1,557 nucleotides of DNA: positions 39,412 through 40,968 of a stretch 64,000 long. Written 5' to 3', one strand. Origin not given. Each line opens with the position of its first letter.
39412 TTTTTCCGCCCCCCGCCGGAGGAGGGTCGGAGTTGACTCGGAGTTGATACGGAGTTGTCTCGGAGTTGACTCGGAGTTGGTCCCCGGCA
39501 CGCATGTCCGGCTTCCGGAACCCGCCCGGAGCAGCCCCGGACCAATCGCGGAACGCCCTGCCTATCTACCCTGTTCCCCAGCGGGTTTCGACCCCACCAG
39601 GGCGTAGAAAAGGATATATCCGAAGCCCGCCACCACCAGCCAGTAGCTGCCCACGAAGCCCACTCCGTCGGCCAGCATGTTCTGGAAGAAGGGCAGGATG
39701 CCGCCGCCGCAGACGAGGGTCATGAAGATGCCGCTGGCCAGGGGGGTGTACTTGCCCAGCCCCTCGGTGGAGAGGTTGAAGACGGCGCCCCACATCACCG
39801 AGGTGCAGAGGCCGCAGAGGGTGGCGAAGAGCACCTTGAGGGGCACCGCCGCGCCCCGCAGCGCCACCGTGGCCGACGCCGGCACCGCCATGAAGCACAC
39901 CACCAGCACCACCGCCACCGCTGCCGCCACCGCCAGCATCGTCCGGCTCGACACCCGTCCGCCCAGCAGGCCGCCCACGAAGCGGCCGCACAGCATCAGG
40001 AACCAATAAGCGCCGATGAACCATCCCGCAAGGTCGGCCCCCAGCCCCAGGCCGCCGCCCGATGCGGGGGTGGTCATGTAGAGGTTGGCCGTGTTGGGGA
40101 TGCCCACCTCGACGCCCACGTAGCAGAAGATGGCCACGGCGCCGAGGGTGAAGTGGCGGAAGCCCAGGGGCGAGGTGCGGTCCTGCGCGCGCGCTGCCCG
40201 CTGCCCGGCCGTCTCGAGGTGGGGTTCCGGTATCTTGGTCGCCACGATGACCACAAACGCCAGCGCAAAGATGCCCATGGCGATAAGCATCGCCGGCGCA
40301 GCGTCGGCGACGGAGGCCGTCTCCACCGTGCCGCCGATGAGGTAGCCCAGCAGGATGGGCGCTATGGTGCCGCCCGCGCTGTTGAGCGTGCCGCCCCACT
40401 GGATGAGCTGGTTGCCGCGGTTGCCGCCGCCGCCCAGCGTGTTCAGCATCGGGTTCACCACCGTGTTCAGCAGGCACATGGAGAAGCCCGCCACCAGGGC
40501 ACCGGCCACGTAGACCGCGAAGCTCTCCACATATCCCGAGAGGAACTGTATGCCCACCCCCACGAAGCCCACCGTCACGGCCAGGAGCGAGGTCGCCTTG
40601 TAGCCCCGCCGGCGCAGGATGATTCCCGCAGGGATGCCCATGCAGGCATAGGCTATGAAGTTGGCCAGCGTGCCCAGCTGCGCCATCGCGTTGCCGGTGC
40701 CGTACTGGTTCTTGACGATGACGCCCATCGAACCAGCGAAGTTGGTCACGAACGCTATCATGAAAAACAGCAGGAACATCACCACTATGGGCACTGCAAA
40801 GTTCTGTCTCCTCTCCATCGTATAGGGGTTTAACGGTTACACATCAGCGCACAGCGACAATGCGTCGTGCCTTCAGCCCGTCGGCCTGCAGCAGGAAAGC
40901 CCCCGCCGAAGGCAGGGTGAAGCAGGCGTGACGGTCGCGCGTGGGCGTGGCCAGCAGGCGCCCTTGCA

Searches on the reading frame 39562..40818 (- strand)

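Call 78: search_protein_families(library=pfam, proteins=[window:39562-40818:-], max_evalue=0.0001)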
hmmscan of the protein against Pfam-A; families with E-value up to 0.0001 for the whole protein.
window:39562-40818:- (418 aa): 1 family
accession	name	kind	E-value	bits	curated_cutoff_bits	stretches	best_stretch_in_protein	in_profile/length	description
PF07690.21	MFS_1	-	1.3e-16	60.9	33.4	1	14-375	2-345/347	Major Facilitator Superfamily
